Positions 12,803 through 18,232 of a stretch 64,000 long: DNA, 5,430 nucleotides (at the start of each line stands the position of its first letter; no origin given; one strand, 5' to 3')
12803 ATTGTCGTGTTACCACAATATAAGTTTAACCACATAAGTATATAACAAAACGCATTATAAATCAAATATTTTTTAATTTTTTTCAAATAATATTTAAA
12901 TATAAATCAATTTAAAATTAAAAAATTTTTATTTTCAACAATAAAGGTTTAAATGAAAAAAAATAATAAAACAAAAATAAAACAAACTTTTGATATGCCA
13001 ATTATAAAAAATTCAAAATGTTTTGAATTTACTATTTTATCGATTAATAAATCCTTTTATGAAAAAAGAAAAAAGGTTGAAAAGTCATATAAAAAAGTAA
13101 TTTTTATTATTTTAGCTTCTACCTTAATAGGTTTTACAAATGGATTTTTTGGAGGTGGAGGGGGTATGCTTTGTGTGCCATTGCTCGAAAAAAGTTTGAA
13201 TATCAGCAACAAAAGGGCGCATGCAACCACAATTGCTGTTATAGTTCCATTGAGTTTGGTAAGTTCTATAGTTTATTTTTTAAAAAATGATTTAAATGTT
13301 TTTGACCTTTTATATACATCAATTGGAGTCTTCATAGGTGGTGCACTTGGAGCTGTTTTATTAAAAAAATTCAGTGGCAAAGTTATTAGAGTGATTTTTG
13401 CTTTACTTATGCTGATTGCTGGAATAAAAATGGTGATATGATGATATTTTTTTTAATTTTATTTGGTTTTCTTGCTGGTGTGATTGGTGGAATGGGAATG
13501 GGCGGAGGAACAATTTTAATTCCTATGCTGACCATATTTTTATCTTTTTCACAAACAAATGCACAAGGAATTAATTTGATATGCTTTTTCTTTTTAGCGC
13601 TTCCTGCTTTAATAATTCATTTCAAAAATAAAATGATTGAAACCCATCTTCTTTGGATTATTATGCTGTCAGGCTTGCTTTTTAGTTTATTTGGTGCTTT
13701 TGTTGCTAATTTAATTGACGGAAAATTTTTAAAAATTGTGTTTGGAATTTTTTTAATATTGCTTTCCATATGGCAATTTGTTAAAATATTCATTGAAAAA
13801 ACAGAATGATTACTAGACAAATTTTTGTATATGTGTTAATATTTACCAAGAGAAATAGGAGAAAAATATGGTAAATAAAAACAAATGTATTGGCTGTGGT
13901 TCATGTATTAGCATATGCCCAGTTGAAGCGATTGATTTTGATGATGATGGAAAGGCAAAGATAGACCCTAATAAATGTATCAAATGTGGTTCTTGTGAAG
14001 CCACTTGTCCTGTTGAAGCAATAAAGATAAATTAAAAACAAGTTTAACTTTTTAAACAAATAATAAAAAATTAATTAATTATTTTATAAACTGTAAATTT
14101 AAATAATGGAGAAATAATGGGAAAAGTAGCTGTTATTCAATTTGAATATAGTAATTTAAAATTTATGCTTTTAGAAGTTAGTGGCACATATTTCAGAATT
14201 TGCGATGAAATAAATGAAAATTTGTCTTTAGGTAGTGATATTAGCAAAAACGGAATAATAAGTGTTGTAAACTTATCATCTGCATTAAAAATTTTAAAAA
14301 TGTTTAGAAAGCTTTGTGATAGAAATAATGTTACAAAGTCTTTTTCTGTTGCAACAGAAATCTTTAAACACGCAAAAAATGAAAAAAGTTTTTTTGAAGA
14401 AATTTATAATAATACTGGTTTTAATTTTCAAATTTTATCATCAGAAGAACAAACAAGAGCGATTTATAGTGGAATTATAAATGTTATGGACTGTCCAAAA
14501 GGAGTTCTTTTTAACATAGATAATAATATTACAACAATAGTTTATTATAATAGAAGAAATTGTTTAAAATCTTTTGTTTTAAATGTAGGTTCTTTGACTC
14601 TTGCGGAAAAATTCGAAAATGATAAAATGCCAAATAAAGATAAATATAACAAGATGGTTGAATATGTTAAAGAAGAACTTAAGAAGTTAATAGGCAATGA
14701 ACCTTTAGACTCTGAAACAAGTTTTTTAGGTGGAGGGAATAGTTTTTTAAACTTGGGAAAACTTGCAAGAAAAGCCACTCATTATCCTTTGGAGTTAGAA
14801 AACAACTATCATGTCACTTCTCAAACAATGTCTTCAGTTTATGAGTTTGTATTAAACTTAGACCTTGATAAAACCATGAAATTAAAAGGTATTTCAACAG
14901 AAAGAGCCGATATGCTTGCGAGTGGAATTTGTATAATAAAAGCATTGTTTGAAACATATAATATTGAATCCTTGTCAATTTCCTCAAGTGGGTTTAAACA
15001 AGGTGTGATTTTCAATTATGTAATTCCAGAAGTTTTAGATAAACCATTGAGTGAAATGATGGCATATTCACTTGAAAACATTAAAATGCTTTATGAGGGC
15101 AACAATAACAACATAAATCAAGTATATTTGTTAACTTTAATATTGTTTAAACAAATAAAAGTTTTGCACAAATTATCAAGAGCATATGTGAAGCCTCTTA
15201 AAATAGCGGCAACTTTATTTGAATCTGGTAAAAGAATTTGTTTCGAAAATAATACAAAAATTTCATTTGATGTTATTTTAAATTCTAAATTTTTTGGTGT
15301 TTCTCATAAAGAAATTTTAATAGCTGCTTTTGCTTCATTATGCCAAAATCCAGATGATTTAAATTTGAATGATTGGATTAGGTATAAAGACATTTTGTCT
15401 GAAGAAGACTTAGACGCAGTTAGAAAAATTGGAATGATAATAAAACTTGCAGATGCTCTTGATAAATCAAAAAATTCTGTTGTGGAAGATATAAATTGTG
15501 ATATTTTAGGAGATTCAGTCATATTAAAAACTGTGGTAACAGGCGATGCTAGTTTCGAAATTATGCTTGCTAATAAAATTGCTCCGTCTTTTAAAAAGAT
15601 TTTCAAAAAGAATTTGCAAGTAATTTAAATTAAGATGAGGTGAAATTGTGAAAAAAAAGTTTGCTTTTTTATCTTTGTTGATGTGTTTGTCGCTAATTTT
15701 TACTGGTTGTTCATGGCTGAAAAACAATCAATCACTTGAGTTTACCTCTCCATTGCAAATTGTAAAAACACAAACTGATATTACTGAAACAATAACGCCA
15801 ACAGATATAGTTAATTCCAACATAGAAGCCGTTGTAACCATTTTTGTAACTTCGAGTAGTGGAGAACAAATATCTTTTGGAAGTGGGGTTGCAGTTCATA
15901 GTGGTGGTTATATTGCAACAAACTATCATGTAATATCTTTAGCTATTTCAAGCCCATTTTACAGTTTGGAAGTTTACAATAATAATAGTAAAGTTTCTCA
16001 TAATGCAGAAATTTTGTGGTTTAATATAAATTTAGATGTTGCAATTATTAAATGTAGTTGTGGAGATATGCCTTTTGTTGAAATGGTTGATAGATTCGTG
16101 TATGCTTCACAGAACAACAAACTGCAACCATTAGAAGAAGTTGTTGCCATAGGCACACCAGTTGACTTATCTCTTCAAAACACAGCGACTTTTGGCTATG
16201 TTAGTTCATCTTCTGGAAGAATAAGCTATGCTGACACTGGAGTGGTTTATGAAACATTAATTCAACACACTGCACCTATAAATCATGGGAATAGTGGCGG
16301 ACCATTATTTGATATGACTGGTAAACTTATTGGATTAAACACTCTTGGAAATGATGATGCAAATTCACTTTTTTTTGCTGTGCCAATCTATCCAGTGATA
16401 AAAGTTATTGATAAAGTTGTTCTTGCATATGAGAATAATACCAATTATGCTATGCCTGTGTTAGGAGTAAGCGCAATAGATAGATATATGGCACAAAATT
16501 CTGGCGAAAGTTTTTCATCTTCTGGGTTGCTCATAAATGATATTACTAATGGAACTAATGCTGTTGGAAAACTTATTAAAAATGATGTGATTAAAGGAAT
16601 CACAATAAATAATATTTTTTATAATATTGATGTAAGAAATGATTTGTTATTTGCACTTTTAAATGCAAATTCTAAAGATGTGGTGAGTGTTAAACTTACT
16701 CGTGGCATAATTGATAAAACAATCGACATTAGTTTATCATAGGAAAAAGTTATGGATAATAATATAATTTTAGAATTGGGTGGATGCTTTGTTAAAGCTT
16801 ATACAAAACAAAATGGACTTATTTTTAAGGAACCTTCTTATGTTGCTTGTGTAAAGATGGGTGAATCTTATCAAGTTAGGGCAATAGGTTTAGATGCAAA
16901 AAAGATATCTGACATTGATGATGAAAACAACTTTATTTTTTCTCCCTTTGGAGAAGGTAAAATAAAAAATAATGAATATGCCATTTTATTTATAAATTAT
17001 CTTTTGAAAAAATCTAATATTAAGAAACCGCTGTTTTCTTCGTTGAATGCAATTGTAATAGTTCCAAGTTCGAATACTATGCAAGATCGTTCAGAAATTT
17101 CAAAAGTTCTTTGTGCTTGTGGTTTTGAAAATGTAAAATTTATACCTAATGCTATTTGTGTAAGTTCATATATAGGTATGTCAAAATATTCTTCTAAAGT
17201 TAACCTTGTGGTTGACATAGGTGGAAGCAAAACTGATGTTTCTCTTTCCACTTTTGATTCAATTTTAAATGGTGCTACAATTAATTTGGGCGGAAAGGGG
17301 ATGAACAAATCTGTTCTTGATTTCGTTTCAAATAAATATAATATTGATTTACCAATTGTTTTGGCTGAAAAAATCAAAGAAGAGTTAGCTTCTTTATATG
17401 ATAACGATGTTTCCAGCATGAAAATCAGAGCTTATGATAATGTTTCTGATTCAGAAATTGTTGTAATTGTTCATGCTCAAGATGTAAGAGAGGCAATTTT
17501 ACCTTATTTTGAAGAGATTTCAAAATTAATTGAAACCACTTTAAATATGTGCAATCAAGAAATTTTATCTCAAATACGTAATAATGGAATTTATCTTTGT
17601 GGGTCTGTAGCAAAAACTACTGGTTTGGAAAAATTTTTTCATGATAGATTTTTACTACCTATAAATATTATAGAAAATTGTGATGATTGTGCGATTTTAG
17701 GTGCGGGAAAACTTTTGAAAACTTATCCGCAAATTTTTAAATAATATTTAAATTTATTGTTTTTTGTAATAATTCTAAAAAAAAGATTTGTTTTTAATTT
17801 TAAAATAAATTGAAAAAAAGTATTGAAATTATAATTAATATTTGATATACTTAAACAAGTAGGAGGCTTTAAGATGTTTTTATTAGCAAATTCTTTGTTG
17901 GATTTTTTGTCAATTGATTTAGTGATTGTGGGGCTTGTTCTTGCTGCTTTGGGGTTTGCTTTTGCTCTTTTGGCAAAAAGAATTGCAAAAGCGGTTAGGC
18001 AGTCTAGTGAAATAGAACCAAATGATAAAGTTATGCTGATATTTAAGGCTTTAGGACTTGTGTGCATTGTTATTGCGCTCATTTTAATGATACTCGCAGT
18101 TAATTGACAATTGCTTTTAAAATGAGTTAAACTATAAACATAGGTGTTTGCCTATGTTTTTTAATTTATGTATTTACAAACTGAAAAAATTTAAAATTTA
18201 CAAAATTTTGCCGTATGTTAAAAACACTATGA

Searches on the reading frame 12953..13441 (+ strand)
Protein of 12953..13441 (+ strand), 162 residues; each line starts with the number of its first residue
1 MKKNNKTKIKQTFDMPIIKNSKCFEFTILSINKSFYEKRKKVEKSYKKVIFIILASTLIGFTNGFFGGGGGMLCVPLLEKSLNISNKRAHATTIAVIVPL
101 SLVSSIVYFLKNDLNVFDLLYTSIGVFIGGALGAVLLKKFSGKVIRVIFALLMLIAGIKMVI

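Call 37: search_protein_families(library=pfam, proteins=[window:12953-13441:+], max_evalue=0.001)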
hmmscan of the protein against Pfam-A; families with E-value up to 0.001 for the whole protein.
window:12953-13441:+ (162 aa): 1 family
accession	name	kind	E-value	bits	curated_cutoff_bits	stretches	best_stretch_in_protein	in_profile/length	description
PF01925.25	TauE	-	4.6e-24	85.8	32.6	1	38-160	111-237/237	Sulfite exporter TauE/SafE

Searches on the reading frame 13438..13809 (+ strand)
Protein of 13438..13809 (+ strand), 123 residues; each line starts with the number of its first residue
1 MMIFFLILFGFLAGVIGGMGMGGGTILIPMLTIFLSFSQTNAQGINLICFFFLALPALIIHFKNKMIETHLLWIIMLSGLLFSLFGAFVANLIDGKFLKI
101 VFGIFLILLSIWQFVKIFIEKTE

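Call 37: search_protein_families(library=pfam, proteins=[window:13438-13809:+], max_evalue=0.001)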
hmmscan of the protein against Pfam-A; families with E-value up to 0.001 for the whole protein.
window:13438-13809:+ (123 aa): 1 family
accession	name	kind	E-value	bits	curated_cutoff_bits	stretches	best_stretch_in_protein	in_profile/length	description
PF01925.25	TauE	-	4.4e-20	72.8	32.6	1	6-117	1-111/237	Sulfite exporter TauE/SafE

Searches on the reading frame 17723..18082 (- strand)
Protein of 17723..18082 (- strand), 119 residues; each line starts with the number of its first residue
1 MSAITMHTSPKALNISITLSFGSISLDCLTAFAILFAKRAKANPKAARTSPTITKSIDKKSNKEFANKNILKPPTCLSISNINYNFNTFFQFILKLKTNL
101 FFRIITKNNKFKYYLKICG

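Call 37: search_protein_families(library=pfam, proteins=[window:17723-18082:-], max_evalue=0.001)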
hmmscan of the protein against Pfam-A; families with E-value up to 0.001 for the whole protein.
window:17723-18082:- (119 aa): 0 families

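Call 40: search_solved_structures(query=window:17723-18082:-, max_evalue=1)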
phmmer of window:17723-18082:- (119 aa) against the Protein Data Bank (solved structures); distinct sequences matched with E-value up to 1: 0.
